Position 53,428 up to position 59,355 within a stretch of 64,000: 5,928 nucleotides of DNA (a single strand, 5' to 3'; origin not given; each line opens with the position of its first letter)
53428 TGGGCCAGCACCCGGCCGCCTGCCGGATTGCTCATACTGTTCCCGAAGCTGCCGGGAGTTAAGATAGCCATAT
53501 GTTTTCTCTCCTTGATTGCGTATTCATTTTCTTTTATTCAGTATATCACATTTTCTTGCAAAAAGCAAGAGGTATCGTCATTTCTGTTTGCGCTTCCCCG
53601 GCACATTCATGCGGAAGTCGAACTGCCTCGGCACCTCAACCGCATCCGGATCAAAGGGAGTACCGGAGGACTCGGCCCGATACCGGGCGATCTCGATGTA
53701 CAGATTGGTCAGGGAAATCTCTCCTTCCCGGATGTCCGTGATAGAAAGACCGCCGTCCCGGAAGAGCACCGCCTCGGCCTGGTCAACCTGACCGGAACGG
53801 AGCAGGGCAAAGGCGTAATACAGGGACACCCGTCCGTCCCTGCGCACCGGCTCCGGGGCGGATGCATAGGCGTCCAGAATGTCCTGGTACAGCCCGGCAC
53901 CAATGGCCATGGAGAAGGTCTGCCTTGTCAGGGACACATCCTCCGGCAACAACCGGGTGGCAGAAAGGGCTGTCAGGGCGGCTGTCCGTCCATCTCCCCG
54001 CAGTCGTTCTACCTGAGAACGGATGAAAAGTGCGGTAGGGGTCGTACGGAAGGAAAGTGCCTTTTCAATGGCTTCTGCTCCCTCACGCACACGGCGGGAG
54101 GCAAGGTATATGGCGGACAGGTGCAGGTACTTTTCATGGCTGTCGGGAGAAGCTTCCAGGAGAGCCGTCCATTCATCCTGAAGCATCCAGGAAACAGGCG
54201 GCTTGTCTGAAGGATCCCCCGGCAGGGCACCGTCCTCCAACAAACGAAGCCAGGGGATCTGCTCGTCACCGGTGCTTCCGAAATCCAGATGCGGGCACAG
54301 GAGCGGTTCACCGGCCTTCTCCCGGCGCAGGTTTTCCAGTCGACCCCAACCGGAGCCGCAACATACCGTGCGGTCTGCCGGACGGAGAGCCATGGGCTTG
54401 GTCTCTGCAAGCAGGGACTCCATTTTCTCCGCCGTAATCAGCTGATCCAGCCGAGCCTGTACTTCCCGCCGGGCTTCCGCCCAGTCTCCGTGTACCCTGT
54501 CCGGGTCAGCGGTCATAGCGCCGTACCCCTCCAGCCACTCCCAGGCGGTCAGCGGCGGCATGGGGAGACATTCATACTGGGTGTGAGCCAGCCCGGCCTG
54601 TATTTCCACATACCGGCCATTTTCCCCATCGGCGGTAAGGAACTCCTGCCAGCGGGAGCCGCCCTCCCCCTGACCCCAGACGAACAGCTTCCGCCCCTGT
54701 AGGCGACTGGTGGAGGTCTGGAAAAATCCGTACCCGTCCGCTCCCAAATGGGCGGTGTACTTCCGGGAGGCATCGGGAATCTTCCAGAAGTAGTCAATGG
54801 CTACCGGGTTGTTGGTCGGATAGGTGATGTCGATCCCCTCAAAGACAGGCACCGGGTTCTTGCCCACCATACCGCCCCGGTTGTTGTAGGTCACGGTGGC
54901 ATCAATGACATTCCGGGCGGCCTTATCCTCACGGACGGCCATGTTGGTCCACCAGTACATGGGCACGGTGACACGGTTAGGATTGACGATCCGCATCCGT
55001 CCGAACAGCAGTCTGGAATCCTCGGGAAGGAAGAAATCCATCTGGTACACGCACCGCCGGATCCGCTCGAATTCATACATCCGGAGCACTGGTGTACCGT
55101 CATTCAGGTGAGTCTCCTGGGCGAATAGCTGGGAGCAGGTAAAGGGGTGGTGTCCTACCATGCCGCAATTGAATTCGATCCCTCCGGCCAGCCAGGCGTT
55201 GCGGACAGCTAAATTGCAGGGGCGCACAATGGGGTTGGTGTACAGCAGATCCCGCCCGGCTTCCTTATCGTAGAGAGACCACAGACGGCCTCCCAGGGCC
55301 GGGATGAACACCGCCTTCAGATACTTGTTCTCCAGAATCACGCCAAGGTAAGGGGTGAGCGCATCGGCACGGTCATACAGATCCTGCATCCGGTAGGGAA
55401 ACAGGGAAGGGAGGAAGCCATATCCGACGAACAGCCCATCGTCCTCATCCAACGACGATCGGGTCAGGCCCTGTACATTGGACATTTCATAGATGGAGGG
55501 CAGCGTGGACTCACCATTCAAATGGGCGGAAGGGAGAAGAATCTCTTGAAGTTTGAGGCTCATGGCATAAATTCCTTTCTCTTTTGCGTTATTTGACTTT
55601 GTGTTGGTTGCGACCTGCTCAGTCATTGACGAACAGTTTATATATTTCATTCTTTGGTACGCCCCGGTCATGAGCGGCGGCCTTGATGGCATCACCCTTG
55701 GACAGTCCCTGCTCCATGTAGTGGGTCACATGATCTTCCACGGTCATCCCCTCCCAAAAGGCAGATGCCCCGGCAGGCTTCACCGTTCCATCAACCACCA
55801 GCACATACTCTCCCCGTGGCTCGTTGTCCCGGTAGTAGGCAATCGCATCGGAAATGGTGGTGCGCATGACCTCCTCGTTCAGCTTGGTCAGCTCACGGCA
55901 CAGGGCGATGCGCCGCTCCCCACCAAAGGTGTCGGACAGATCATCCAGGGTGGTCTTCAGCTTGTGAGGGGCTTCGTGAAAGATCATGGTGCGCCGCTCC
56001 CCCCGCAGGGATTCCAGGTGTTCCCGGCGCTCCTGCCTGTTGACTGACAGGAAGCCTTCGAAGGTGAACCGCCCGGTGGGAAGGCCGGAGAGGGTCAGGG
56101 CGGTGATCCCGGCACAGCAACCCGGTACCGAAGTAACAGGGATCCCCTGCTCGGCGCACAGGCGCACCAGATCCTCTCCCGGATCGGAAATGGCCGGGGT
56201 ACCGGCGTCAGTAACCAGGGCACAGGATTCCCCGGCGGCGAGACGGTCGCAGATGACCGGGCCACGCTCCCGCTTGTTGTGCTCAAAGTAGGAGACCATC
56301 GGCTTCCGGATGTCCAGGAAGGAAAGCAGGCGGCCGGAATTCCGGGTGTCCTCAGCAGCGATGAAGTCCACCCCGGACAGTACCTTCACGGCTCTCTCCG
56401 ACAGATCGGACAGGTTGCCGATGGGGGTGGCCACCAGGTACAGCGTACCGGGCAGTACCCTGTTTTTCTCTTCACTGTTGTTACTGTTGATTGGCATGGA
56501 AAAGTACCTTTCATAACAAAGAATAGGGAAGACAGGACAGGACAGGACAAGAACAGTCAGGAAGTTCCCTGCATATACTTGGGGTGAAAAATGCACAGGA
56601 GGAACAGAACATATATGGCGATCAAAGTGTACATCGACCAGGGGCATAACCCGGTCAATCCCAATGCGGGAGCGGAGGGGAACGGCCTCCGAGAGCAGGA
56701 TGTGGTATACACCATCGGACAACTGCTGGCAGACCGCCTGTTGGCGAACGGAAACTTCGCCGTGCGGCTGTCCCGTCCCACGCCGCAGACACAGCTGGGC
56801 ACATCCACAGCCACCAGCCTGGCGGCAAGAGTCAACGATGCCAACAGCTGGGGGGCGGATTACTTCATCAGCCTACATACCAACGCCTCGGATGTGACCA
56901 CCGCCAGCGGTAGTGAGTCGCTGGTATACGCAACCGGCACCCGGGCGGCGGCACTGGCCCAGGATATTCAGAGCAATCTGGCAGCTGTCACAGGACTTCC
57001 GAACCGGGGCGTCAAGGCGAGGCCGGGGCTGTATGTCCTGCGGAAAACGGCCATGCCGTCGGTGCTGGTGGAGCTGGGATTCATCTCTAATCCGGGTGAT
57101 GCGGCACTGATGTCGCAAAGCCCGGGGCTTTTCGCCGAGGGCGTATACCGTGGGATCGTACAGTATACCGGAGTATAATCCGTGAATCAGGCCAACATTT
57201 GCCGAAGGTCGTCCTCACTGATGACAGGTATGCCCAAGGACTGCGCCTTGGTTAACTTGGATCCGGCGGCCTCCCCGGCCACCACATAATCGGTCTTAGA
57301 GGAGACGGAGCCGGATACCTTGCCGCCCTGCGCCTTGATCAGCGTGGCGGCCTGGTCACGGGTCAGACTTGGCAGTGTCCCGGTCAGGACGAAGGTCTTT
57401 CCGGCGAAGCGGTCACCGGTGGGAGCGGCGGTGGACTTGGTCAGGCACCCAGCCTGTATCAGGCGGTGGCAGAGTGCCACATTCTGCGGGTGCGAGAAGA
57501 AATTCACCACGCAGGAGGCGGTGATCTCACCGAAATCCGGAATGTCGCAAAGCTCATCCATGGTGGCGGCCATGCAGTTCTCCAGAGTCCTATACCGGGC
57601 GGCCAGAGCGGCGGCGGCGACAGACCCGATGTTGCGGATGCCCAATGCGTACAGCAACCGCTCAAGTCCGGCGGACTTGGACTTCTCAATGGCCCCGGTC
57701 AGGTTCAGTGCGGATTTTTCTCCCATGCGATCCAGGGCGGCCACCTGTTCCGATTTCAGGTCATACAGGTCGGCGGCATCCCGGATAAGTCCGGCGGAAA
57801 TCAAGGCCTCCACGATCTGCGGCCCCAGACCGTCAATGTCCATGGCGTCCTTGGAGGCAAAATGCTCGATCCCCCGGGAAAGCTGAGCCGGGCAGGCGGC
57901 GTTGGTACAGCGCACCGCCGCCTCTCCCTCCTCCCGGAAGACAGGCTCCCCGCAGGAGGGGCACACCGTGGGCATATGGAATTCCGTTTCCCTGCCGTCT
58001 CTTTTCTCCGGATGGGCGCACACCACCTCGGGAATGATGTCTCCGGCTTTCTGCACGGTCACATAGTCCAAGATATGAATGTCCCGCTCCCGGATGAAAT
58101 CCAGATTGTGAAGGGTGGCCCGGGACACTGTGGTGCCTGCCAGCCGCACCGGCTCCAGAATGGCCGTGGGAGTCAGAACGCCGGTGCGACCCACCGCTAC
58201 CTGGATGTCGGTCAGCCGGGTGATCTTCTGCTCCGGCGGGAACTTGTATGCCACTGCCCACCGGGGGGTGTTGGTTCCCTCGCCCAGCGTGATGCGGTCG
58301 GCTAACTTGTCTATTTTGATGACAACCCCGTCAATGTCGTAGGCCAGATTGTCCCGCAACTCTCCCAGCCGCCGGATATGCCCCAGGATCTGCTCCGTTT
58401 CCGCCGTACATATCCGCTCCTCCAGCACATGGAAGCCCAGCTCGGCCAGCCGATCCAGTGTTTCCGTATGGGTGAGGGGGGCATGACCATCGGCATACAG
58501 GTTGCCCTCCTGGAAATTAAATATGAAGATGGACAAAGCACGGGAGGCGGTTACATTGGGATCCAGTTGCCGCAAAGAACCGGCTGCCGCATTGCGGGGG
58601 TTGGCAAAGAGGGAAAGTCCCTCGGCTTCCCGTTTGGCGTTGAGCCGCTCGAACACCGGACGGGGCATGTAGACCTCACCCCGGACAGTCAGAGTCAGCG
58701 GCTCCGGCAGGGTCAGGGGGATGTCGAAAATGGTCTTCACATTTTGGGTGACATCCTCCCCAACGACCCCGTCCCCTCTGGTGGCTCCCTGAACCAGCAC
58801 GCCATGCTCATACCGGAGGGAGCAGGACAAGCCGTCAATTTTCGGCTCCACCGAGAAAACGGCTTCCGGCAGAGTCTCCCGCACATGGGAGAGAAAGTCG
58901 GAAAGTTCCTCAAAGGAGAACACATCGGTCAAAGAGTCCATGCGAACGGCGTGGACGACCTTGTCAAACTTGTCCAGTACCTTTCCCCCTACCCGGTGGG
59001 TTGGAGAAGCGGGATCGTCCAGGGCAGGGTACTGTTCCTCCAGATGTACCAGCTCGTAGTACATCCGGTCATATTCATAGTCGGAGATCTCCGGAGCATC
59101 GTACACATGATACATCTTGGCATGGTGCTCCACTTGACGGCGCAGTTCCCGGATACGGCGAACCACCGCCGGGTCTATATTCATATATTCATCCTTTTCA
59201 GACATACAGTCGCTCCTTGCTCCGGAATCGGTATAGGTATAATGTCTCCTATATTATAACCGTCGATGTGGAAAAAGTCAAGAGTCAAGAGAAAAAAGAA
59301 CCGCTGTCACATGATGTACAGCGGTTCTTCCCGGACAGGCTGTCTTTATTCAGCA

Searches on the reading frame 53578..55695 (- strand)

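Call 80: search_protein_families(library=pfam, proteins=[window:53578-55695:-], max_evalue=0.01)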
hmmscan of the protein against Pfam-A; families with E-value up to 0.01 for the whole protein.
window:53578-55695:- (705 aa): 2 families
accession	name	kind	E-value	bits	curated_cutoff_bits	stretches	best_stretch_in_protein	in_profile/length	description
PF17128.10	DUF5107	-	2.3e-37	129.1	24.4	1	98-374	6-280/310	Domain of unknown function (DUF5107)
PF14559.12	TPR_19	-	0.002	18.8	25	0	608-644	12-48/68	Tetratricopeptide repeat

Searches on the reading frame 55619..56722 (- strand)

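Call 81: search_protein_families(library=ncbifam, proteins=[window:55619-56722:-], max_evalue=0.01)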
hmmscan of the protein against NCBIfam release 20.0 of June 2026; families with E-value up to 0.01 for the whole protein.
window:55619-56722:- (367 aa): 5 families
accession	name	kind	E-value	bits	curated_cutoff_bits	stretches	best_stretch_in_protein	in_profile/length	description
TIGR00096.1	TIGR00096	equivalog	1.9e-75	253.8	167.9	1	94-365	2-272/275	16S rRNA (cytidine(1402)-2'-O)-methyltransferase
NF011570.0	PRK14994.1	equivalog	6e-68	229.2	502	1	84-363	4-280/287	16S rRNA (cytidine(1402)-2'-O)-methyltransferase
TIGR01469.1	cobA_cysG_Cterm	equivalog_domain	2.9e-05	24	185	1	174-312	87-232/238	uroporphyrinogen-III C-methyltransferase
NF004790.0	PRK06136.1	subfamily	0.00037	20.2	198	1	176-314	92-236/250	uroporphyrinogen-III C-methyltransferase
TIGR01465.1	cobM_cbiF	equivalog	0.0018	17.6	259.65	1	172-316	78-229/247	precorrin-4 C(11)-methyltransferase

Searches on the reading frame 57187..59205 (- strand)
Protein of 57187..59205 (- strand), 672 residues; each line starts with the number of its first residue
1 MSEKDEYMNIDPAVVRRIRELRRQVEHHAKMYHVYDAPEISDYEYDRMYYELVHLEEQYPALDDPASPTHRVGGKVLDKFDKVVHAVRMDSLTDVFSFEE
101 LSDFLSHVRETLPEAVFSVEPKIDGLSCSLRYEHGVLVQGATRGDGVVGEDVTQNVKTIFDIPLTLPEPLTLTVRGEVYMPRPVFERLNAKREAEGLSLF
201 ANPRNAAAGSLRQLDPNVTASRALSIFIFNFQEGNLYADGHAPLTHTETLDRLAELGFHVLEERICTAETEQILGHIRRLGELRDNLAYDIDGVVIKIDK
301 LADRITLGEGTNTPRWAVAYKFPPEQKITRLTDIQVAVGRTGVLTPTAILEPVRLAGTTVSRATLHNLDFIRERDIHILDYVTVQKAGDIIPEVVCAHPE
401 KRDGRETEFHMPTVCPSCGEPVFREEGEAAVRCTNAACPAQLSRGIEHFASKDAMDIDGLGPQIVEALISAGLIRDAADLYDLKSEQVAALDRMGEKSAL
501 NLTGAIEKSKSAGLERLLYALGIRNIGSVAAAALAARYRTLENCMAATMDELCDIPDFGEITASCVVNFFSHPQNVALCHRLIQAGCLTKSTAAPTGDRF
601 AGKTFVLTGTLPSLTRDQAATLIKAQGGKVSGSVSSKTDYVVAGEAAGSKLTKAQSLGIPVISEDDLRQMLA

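Call 50: search_protein_families(library=pfam, proteins=[window:57187-59205:-])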
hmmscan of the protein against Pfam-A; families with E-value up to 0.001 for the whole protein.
window:57187-59205:- (672 aa): 9 families
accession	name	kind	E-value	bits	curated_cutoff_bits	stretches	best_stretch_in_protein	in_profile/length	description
PF01653.23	DNA_ligase_aden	-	1.7e-81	273.9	27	1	79-325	3-253/253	NAD-dependent DNA ligase adenylation domain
PF03120.22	DNA_ligase_OB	-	1.3e-32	111.9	32.9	1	329-405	2-78/79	NAD-dependent DNA ligase OB-fold domain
PF12826.13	HHH_2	-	2.3e-18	66.5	27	1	516-577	1-62/64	Helix-hairpin-helix motif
PF00533.33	BRCT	-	1.1e-17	64.5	21.3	1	598-670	4-77/78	BRCA1 C Terminus (BRCT) domain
PF14520.12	HHH_5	-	8.6e-14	52.2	27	2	453-502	3-51/57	Helix-hairpin-helix domain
PF03119.21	DNA_ligase_ZBD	-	1.6e-10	41.1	25.8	1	415-440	2-27/27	NAD-dependent DNA ligase C4 zinc finger domain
PF22745.1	Nlig-Ia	-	1.6e-09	38.7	27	1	14-61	2-49/92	DNA ligase-like, N-terminal NAD+-binding domain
PF12738.14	PTCB-BRCT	-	2.5e-07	31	22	1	615-663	12-60/63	twin BRCT domain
PF16589.12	BRCT_2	-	1.6e-05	25.5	27.3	1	600-664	3-67/86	BRCT domain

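Call 51: find_homologous_proteins(query=window:57187-59205:-, max_evalue=1e-100)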
Query window:57187-59205:- (672 aa): 8000 proteins with E <= 1e-100 among 8000 candidates; the best 120 are listed.
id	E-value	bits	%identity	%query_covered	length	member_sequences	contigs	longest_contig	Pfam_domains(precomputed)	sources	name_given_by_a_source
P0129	0.0e+0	1499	99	100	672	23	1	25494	PF12826.14,PF03120.23,PF14520.13,PF01653.24,PF00533.34,PF03119.22,PF16589.13,PF22745.3,PF12738.14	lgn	-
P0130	0.0e+0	1224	82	98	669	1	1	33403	PF12826.14,PF03120.23,PF14520.13,PF01653.24,PF00533.34,PF03119.22,PF22745.3,PF12738.14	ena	-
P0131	0.0e+0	1219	81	98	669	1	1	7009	PF12826.14,PF03120.23,PF14520.13,PF01653.24,PF00533.34,PF03119.22,PF22745.3,PF12738.14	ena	-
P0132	0.0e+0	1214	81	98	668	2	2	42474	PF12826.14,PF03120.23,PF14520.13,PF01653.24,PF00533.34,PF03119.22,PF22745.3,PF12738.14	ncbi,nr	ncbi:MAG: NAD-dependent DNA ligase LigA [Clostridia bacterium]|nr:NAD-dependent DNA ligase LigA [Clo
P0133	0.0e+0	1214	81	98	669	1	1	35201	PF12826.14,PF03120.23,PF14520.13,PF01653.24,PF00533.34,PF03119.22,PF22745.3,PF12738.14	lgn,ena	-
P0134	0.0e+0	1209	80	99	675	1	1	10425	PF12826.14,PF03120.23,PF14520.13,PF01653.24,PF00533.34,PF03119.22,PF22745.3,PF12738.14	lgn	-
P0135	0.0e+0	1204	81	98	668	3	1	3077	PF12826.14,PF03120.23,PF14520.13,PF01653.24,PF00533.34,PF03119.22,PF22745.3,PF12738.14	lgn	-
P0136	0.0e+0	1203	80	100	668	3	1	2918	PF12826.14,PF03120.23,PF14520.13,PF01653.24,PF00533.34,PF03119.22,PF22745.3,PF12738.14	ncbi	-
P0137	0.0e+0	1196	80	98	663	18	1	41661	PF12826.14,PF03120.23,PF14520.13,PF01653.24,PF00533.34,PF03119.22,PF22745.3,PF12738.14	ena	-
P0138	0.0e+0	1186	80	98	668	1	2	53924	PF12826.14,PF03120.23,PF14520.13,PF01653.24,PF00533.34,PF03119.22,PF22745.3,PF12738.14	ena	-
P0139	0.0e+0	1182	78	100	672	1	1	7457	PF12826.14,PF03120.23,PF14520.13,PF01653.24,PF00533.34,PF03119.22,PF22745.3,PF12738.14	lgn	-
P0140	0.0e+0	1181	79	99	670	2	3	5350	PF12826.14,PF03120.23,PF14520.13,PF01653.24,PF00533.34,PF03119.22,PF22745.3,PF12738.14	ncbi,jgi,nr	ncbi:MAG: NAD-dependent DNA ligase LigA [Ruminococcaceae bacterium]|nr:NAD-dependent DNA ligase LigA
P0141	0.0e+0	1178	79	98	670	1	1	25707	PF12826.14,PF03120.23,PF14520.13,PF01653.24,PF00533.34,PF03119.22,PF16589.13,PF22745.3,PF12738.14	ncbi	-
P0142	0.0e+0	1178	79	98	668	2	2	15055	PF12826.14,PF03120.23,PF14520.13,PF01653.24,PF00533.34,PF03119.22,PF22745.3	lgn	-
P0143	0.0e+0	1178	80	98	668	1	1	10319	PF12826.14,PF03120.23,PF14520.13,PF01653.24,PF00533.34,PF03119.22,PF22745.3,PF12738.14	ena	-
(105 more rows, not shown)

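Call 52: find_encoding_contigs(protein=P0129, flank=10000, max_places=6)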
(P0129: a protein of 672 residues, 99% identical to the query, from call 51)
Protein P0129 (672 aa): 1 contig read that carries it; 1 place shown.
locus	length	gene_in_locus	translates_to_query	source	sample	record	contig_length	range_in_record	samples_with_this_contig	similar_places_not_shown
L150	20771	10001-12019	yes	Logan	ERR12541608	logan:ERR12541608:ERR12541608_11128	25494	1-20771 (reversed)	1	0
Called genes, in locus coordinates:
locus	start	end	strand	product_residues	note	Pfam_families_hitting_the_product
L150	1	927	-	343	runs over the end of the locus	-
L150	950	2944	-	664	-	PF16317:Glyco_hydro_99 (faint)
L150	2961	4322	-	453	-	PF00657:Lipase_GDSL (weak), PF13472:Lipase_GDSL_2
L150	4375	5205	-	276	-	PF03009:GDPD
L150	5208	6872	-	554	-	PF07690:MFS_1 (weak), PF13347:MFS_2, PF03209:PUCC (faint), PF07690:MFS_1, PF00083:Sugar_tr (weak), PF07690:MFS_1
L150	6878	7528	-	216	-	PF13580:SIS_2 (weak)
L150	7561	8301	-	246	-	PF13580:SIS_2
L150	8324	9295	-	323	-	PF01869:BcrAD_BadFG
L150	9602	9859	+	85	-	-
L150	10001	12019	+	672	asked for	PF22745:Nlig-Ia, PF01653:DNA_ligase_aden, PF03120:OB_DNA_ligase, PF03119:DNA_ligase_ZBD, PF14520:HHH_5 (weak), PF12826:HHH_2, PF00533:BRCT, PF12738:PTCB-BRCT (weak), +1 more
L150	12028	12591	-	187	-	PF01520:Amidase_3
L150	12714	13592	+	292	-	PF00590:TP_methylase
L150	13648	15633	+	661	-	PF17128:DUF5107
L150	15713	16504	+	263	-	PF13145:Rotamase_2, PF00639:Rotamase, PF13616:Rotamase_3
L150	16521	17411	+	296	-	PF13484:Fer4_16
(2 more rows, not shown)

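Call 53: find_encoding_contigs(protein=window:57187-59205:-, flank=10000, max_places=10)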
Protein window:57187-59205:- (672 aa): 1 contig read that carries it; 1 place shown.
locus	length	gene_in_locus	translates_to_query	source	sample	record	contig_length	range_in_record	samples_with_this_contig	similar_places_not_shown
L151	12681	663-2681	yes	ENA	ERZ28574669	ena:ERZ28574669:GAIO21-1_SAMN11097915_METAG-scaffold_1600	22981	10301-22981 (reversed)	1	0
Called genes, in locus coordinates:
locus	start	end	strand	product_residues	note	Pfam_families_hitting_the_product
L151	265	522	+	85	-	-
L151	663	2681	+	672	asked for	PF22745:Nlig-Ia, PF01653:DNA_ligase_aden, PF03120:OB_DNA_ligase, PF03119:DNA_ligase_ZBD, PF14520:HHH_5 (weak), PF12826:HHH_2, PF00533:BRCT, PF12738:PTCB-BRCT (weak), +1 more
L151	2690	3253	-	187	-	PF01520:Amidase_3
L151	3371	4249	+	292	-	PF00590:TP_methylase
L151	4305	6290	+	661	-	PF17128:DUF5107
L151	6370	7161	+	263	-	PF13145:Rotamase_2, PF00639:Rotamase, PF13616:Rotamase_3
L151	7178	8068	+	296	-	PF13484:Fer4_16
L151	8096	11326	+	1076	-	PF21445:ADDB_N, PF13361:UvrD_C (faint), PF12705:PDDEXK_1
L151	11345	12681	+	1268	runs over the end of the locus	PF00580:UvrD-helicase, PF13245:AAA_19, PF13538:UvrD_C_2 (faint), PF13361:UvrD_C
